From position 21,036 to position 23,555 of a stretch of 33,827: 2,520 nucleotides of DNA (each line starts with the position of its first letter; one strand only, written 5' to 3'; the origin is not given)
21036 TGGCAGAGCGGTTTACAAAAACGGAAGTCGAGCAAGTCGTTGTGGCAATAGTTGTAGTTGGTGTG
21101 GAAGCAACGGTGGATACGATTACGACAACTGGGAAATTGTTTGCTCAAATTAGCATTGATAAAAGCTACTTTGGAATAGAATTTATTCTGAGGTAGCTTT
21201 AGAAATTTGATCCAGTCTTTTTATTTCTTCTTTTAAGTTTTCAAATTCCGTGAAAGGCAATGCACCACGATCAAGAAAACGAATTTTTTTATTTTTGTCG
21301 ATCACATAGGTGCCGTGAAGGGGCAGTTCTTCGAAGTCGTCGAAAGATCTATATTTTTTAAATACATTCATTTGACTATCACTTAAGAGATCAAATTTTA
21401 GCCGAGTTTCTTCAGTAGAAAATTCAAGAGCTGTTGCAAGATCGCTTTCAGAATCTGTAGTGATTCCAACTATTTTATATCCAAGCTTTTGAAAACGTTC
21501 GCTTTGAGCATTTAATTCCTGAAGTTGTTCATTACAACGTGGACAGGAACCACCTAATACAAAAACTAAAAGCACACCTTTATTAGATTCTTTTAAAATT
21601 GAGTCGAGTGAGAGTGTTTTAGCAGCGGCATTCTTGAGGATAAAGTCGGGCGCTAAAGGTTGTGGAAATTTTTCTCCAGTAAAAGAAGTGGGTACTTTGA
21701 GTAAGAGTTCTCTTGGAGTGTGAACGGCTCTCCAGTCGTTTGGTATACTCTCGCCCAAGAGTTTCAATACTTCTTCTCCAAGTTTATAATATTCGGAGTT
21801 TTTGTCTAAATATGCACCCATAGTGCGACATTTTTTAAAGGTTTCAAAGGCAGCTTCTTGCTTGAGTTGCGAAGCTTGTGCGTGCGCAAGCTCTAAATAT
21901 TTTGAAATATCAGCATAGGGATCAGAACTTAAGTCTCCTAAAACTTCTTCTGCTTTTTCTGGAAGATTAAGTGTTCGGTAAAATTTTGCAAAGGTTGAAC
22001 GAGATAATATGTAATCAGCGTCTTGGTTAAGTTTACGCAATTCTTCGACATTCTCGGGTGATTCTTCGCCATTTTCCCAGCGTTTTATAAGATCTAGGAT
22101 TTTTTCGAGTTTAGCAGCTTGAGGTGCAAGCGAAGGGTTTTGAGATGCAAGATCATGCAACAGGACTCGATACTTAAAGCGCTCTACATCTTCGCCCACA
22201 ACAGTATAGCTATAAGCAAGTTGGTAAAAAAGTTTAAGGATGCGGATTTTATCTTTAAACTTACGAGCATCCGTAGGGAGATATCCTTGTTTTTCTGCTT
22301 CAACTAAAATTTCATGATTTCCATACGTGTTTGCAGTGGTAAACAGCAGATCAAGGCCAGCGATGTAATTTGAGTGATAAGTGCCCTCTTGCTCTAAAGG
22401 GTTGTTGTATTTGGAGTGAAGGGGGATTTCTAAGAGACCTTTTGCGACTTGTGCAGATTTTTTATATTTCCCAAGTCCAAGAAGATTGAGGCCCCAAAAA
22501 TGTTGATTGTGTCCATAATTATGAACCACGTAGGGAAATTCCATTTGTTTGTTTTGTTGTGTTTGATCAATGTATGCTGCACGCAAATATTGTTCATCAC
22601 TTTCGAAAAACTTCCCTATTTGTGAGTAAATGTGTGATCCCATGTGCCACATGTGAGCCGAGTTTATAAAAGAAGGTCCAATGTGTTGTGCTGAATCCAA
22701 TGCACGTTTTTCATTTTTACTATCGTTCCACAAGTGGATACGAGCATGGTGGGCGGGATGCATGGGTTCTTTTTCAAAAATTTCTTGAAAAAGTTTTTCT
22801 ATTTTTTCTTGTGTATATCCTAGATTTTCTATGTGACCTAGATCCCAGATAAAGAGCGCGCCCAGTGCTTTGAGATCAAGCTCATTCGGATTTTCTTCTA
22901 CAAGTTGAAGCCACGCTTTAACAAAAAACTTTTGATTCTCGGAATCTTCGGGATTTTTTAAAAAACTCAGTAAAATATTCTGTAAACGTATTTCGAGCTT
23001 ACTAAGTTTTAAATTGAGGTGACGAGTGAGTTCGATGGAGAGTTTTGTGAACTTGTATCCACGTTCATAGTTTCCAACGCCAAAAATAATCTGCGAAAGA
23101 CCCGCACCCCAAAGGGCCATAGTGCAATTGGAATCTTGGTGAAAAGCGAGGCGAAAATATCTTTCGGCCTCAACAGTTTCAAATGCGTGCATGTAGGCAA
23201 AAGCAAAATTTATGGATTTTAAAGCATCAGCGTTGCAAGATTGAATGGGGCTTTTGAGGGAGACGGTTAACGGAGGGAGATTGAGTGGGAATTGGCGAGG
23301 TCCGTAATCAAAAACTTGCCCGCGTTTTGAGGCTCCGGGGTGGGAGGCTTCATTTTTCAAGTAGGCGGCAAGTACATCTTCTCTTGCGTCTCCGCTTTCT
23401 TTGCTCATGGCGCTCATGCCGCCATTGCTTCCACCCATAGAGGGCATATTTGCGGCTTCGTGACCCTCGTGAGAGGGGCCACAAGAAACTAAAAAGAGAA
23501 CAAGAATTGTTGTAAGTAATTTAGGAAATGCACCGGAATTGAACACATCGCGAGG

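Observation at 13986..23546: Co-oriented block of three secreted proteins ending in the TSR adhesin, flanked by a convergent redoxin-domain lipoprotein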

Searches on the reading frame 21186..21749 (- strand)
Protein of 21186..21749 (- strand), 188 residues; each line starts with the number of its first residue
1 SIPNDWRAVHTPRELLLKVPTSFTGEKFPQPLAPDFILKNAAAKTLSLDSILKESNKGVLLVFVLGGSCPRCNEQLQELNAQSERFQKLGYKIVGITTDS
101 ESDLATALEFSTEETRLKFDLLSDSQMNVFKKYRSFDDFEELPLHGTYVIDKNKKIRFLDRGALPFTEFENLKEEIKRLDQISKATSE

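Call 59: search_solved_structures(query=window:21186-21749:-, max_evalue=0.001, show_alignments=5)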
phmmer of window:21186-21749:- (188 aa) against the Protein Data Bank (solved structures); distinct sequences matched with E-value up to 0.001: 7.
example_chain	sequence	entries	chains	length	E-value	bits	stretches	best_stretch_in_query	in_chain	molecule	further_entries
2cx3_A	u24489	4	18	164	4.4e-07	33.2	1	33-137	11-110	bacterioferritin comigratory protein | Thiol peroxidase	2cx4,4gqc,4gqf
2ywn_A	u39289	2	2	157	2.9e-06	30.6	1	32-159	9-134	Peroxiredoxin-like protein | Peroxiredoxin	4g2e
6p0w_A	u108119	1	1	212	0.00025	24.2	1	46-182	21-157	Putative thiol-specific antioxidant protein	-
7kuu_A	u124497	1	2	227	0.0003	24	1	46-182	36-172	Alkyl hydroperoxide reductase C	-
1zof_A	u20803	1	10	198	0.00049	23.3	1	55-167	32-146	alkyl hydroperoxide-reductase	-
3c71_A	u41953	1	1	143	0.00057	23.1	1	33-156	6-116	Thiol-disulfide oxidoreductase resA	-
2c0d_A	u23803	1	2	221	0.00094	22.4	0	70-182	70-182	THIOREDOXIN PEROXIDASE 2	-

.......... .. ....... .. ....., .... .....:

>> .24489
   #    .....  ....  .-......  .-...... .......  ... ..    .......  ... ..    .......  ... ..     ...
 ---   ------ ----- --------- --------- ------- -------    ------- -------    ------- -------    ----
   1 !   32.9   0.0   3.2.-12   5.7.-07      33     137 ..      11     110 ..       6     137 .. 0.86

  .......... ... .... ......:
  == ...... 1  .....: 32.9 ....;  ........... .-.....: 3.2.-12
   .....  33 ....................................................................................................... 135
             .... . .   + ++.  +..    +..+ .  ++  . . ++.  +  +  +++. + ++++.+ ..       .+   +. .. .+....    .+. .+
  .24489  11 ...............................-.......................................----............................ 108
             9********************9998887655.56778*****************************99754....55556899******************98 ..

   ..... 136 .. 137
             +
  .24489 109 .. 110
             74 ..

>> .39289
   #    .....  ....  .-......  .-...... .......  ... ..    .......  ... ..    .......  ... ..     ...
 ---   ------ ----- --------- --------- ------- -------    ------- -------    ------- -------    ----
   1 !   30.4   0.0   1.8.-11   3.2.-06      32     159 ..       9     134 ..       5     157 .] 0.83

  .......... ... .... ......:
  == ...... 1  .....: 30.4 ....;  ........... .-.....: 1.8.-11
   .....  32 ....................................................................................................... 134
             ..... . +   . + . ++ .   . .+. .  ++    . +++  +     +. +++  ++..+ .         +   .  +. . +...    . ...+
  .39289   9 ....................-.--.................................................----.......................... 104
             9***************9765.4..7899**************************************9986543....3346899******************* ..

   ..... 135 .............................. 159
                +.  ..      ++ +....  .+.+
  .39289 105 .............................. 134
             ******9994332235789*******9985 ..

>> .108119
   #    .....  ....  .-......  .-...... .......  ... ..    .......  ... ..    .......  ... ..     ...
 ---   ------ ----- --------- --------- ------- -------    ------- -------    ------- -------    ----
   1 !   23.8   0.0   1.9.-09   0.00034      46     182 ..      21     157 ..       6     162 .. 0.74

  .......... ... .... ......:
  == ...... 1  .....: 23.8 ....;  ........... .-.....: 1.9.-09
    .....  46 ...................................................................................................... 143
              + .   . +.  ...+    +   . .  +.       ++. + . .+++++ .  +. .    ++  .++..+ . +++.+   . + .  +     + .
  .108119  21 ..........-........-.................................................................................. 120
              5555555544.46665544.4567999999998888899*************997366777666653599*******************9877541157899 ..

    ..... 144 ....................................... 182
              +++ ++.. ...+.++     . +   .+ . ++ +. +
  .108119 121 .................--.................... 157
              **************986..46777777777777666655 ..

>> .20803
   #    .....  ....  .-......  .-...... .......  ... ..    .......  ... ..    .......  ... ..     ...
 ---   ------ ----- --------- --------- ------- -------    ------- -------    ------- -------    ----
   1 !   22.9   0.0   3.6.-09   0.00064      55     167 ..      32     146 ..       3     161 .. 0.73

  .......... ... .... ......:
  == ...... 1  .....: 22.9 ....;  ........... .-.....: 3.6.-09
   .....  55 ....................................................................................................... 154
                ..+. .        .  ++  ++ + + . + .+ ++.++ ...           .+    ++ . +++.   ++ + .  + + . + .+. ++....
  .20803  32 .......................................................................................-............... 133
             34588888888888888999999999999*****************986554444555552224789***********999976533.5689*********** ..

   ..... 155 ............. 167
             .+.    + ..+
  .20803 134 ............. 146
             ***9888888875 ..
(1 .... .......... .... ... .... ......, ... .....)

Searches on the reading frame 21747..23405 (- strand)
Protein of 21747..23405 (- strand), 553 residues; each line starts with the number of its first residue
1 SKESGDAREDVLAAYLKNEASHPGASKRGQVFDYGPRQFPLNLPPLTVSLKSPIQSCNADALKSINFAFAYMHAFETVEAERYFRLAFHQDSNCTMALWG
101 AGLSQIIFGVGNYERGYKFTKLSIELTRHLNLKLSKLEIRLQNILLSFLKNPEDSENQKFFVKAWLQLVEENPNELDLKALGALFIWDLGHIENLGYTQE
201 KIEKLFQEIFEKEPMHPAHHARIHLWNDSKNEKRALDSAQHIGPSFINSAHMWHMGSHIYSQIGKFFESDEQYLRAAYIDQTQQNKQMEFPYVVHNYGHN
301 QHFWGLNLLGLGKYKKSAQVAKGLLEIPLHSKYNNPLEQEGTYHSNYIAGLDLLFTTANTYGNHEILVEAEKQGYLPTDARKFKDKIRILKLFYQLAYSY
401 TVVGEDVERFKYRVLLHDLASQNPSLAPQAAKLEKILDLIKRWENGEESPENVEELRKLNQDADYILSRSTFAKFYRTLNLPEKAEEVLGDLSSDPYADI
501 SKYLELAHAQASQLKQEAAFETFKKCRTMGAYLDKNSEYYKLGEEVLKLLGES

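Call 55: search_protein_representatives(protein=window:21747-23405:-)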
Query: 553 residues. Proteins with E-value up to 0.001 (for the whole library): 1197; up to 1e-10: 314; up to 1e-30: 98. The best 150 are listed.
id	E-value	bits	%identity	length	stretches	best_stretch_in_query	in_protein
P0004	5.2e-162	556.9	49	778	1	3-552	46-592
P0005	1.1e-148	512.8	46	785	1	2-552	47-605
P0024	1.1e-90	321.5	42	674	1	68-548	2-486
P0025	1.7e-50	188.8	36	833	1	7-342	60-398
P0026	5.1e-46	174.1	33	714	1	28-337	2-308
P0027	1.7e-44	169.0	32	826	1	23-438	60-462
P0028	4.1e-44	167.8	34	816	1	22-394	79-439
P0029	2.6e-42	161.8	32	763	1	23-342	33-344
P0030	1.7e-41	159.1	33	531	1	21-346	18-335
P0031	4.2e-41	157.8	29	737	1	15-385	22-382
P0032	9.6e-41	156.6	31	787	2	19-392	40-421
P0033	2.5e-40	155.3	31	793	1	14-364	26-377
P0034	3.5e-40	154.8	34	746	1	23-338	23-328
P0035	8.2e-40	153.6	33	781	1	23-382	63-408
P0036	1.1e-39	153.1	33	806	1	22-340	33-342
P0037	2.2e-39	152.2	31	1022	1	3-345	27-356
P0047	8.9e-38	146.9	31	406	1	22-342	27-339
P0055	6.6e-37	144.0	32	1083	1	22-335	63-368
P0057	8.2e-37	143.7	30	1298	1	19-380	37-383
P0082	4.7e-34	134.6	31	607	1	24-339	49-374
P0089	1.9e-33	132.6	31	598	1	22-380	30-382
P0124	3.8e-30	121.7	32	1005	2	150-386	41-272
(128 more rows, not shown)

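Call 56: search_protein_families(library=pfam, proteins=[P0037, P0055, P0057, P0124, P0030, P0047, P0089, P0025, P0027, P0082], max_evalue=0.0001)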
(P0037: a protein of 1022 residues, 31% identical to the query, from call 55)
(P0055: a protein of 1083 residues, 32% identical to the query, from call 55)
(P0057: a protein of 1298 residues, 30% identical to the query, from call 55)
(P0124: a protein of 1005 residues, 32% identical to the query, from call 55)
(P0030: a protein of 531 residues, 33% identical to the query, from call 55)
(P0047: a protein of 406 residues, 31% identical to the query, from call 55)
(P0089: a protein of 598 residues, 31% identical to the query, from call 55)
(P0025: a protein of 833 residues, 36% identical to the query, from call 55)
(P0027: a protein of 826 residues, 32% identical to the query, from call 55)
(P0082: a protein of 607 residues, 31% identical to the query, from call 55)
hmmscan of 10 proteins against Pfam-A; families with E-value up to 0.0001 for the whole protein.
P0037 (1022 aa): 2 families
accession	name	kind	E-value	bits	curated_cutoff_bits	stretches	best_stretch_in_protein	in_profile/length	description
PF00578.27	AhpC-TSA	-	3.5e-24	85.5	26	1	612-732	4-122/124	AhpC/TSA family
PF08534.16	Redoxin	-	1.2e-11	45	26.6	1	612-740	5-137/148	Redoxin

P0055 (1083 aa): 7 families
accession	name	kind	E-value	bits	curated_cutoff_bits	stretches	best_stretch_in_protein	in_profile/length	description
PF01436.27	NHL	-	3.8e-25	87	20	2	971-998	1-28/28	NHL repeat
PF00578.27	AhpC-TSA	-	2.9e-24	85.8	26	1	637-758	4-123/124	AhpC/TSA family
PF08534.16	Redoxin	-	8.5e-15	55.3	26.6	1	638-765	6-137/148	Redoxin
PF17170.10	DUF5128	-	1.3e-10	41.4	22.9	1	935-1006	53-126/321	6-bladed beta-propeller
PF08450.18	SGL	-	6e-08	33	26.3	0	976-1013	188-225/246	SMP-30/Gluconolactonase/LRE-like region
PF22701.2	Mala_s_1-like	-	1.6e-07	31.7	27.5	0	929-999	92-157/195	Mal s 1 allergenic protein-like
PF14559.12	TPR_19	-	5.7e-05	23.8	25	0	501-541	1-47/68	Tetratricopeptide repeat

P0057 (1298 aa): 3 families
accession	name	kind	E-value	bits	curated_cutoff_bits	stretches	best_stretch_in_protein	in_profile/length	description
PF00578.27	AhpC-TSA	-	2.6e-24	85.9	26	1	608-728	4-122/124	AhpC/TSA family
PF03575.23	Peptidase_S51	-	3.5e-23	82.8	23.9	1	1048-1245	1-202/206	Peptidase family S51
PF08534.16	Redoxin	-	1.5e-12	48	26.6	1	611-736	8-137/148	Redoxin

P0124 (1005 aa): 3 families
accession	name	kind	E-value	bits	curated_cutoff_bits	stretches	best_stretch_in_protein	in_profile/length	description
PF00578.27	AhpC-TSA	-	2.4e-34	118.4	26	2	495-616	4-121/124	AhpC/TSA family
PF08534.16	Redoxin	-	1.2e-21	77.5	26.6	2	496-618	6-130/148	Redoxin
PF13905.12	Thioredoxin_8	-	1.5e-15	57.7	27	1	879-976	1-94/94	Thioredoxin-like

P0030 (531 aa): 0 families

P0047 (406 aa): 1 family
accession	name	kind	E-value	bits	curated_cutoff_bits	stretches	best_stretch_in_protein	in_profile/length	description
PF07719.23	TPR_2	-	5.8e-07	29.6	27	0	70-99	5-34/34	Tetratricopeptide repeat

P0089 (598 aa): 0 families

P0025 (833 aa): 2 families
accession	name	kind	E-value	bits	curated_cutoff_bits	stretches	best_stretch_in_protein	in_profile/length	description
PF00578.27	AhpC-TSA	-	2.3e-12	47.3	26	1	675-806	4-123/124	AhpC/TSA family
PF08534.16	Redoxin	-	4.3e-06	27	26.6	1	676-813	6-137/148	Redoxin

P0027 (826 aa): 4 families
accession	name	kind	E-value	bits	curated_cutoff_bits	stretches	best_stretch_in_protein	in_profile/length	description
PF00578.27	AhpC-TSA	-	6e-17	62.2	26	1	661-780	5-122/124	AhpC/TSA family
PF08534.16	Redoxin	-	1.6e-09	38.1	26.6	1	668-788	15-137/148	Redoxin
PF07719.23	TPR_2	-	1.9e-07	31.1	27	0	585-603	10-28/34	Tetratricopeptide repeat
PF13181.12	TPR_8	-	6.1e-07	29.6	25.7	0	280-310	1-31/34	Tetratricopeptide repeat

P0082 (607 aa): 0 families

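Call 85: find_encoding_contigs(protein=P0024, flank=10000, max_places=3)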
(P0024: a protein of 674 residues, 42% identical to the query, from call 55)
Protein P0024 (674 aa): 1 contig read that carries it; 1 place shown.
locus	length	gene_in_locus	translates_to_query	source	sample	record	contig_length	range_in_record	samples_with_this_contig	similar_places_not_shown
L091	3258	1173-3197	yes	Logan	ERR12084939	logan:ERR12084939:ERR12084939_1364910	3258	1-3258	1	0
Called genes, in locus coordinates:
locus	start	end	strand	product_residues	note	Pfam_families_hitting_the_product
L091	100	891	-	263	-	PF13489:Methyltransf_23 (weak), PF13649:Methyltransf_25, PF13847:Methyltransf_31, PF08241:Methyltransf_11, PF08242:Methyltransf_12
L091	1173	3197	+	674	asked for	PF00578:AhpC-TSA, PF08534:Redoxin (weak)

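Call 86: find_encoding_contigs(protein=P0025, flank=10000, max_places=3)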
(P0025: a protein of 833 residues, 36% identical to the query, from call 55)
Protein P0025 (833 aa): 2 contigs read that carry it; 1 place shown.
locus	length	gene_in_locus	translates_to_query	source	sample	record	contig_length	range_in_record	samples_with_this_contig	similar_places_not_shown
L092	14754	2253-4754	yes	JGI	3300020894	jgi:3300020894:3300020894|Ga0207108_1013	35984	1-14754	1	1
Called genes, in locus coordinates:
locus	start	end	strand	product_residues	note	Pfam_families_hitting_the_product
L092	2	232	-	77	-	?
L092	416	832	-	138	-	PF02699:YajC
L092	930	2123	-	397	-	PF01702:TGT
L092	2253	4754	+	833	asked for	PF00578:AhpC-TSA, PF08534:Redoxin (weak)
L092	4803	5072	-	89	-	PF00708:Acylphosphatase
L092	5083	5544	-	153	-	PF17161:DUF5123 (weak)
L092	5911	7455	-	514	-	PF22842:Pel9A-like_beta_helix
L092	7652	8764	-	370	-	PF02547:Queuosine_synth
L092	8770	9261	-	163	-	-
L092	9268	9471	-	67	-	-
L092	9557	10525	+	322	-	PF00266:Aminotran_5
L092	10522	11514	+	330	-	PF00389:2-Hacid_dh, PF02826:2-Hacid_dh_C, PF03446:NAD_binding_2 (weak)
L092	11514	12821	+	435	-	PF00709:Adenylsucc_synt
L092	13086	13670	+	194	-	PF23564:EF-hand_FSTL1 (faint), PF00036:EF-hand_1, PF13202:EF-hand_5 (weak), PF13405:EF-hand_6 (weak), PF00036:EF-hand_1 (weak), PF13405:EF-hand_6 (weak), PF13499:EF-hand_7 (weak), PF13202:EF-hand_5 (weak), +1 more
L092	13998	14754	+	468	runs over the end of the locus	-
